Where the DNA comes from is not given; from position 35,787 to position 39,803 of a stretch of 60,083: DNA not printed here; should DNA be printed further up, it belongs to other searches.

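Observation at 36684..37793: MutS split inside its P-loop by an intein that looks splicing-competent but endonuclease-dead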

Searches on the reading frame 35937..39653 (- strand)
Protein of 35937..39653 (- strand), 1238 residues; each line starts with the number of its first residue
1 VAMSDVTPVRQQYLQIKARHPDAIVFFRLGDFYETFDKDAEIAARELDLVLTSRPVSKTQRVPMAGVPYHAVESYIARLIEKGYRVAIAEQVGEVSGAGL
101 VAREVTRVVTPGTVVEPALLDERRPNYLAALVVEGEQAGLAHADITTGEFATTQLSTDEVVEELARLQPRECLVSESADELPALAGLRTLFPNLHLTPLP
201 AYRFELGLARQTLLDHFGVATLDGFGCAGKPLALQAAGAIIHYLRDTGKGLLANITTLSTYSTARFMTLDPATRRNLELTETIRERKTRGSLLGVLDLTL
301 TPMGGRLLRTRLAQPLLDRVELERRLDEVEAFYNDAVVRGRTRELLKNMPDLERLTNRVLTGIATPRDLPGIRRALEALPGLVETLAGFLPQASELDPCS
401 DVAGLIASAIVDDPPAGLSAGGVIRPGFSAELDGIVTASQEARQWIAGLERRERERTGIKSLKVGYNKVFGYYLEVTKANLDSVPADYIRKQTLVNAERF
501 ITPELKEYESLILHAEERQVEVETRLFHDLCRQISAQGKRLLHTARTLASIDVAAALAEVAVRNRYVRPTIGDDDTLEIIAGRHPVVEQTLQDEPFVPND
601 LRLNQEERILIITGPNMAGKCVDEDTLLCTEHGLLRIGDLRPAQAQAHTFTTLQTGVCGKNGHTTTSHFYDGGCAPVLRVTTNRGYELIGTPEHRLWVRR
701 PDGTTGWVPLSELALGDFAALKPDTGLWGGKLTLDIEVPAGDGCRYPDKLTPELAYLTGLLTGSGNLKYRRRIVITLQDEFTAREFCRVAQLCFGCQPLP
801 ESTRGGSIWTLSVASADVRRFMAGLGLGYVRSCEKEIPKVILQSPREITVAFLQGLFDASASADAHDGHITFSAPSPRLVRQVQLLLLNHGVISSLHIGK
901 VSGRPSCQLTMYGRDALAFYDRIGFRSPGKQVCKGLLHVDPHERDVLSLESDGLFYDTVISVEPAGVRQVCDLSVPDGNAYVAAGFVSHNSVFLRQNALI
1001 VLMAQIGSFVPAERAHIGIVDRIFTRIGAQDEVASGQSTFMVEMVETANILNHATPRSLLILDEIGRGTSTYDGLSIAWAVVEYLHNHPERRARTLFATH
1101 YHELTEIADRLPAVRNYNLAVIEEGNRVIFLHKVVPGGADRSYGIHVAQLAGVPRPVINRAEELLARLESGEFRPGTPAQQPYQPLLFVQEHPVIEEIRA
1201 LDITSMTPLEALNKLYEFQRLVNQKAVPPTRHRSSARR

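Call 4: search_protein_families(library=pfam, proteins=[window:35937-39653:-], max_evalue=0.1)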
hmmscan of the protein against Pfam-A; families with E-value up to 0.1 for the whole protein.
window:35937-39653:- (1238 aa): 8 families
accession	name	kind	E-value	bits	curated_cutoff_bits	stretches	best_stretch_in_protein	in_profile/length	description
PF00488.27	MutS_V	-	3.4e-80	268.9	30.2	1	989-1169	10-188/188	MutS domain V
PF05192.23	MutS_III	-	1.4e-47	163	34.1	1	272-558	1-194/194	MutS domain III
PF01624.25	MutS_I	-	2.4e-40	137.7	20.6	1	7-116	1-111/113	MutS domain I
PF05190.23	MutS_IV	-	2e-30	105.4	22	1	427-518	1-92/92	MutS family domain IV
PF05188.22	MutS_II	-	5.6e-26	92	25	1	126-255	1-132/133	MutS domain II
PF14528.11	LAGLIDADG_3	-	7.5e-10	39.4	22.5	1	850-924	4-82/82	LAGLIDADG-like domain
PF14890.11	Intein_splicing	-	3.7e-09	37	35.8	1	673-990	45-155/155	Intein splicing domain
PF13466.11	STAS_2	-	0.0036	17.9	29.2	1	849-886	40-77/80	STAS domain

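Call 5: search_protein_families(library=ncbifam, proteins=[window:35937-39653:-], max_evalue=0.1)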
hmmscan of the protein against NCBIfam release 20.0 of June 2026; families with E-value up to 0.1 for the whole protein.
window:35937-39653:- (1238 aa): 17 families
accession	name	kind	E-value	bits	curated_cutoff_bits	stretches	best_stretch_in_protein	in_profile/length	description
NF003810.1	PRK05399.1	equivalog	0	1041.2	480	2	7-621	2-615/793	DNA mismatch repair protein MutS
TIGR01070.1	mutS1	equivalog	2.4e-296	985.5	641.7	2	7-621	2-606/840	DNA mismatch repair protein MutS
NF052383.1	ATPase_KamC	equivalog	1.1e-48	166.4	300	2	991-1106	321-433/508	lysine 5,6-aminomutase reactivase ATPase KamC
TIGR01069.2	mutS2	equivalog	1.2e-47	162.8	400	2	991-1166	341-512/790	endonuclease MutS2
NF038098.1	GyrA_w_intein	exception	1.6e-20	72.7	1850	3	827-942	314-430/1232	intein-containing DNA gyrase subunit A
NF005852.0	PRK07773.1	equivalog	2.8e-17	62.3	780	2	818-927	581-698/886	replicative DNA helicase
NF006207.0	PRK08332.1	equivalog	4.2e-11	40.8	2400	1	670-991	941-1242/1684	vitamin B12-dependent ribonucleotide reductase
NF011287.0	PRK14698.1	equivalog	1.7e-10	39.5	1238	1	611-913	231-550/1017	V-type ATP synthase subunit A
NF011418.0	PRK14845.1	equivalog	2.8e-07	28.7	756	1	827-928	208-302/1049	translation initiation factor IF-2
TIGR01445.1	intein_Nterm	domain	5e-05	24.2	24.5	1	621-697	1-82/83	intein N-terminal splicing region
NF045703.1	rSAM_Tes_intein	exception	0.0006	17.7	1700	1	749-897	366-513/1040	tetraether lipid synthase Tes, intein-containing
NF003157.0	PRK04132.1-2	equivalog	0.00068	17.7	1103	1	610-926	39-344/864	replication factor C small subunit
NF011491.0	PRK14898.1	equivalog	0.0013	16.9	783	1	831-927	319-411/860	DNA-directed RNA polymerase subunit A''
NF003159.0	PRK04132.1-4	equivalog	0.0013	16.8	999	1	610-898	49-312/852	replication factor C small subunit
TIGR01443.1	intein_Cterm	domain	0.0033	17.6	15.6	1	972-991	4-24/24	intein C-terminal splicing region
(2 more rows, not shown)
